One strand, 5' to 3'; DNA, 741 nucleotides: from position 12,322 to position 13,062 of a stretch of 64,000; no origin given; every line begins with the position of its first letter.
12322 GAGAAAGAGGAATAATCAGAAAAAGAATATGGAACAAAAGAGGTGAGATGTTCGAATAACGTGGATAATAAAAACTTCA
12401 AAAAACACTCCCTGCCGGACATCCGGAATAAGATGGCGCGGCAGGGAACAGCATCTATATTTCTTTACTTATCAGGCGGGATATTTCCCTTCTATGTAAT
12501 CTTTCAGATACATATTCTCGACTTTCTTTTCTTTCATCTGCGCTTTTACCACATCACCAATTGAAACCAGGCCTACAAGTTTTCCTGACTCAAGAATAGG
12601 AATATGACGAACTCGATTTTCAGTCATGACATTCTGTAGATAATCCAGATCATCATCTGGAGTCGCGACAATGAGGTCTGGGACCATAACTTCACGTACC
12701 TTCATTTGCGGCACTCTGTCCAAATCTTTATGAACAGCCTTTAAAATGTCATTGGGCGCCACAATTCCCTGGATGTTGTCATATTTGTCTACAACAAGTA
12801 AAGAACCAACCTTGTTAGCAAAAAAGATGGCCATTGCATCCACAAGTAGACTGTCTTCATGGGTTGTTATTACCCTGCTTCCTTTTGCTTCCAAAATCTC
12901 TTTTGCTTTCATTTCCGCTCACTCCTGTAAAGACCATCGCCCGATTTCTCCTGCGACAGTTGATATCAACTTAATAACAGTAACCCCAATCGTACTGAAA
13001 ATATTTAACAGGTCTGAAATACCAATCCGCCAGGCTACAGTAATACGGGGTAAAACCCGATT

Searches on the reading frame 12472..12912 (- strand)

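Call 9: search_protein_families(library=pfam, proteins=[window:12472-12912:-])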
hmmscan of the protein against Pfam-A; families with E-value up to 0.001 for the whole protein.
window:12472-12912:- (146 aa): 1 family
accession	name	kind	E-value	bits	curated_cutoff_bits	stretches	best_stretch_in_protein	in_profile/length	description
PF00571.33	CBS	-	1e-21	77.4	24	2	72-126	1-56/57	CBS domain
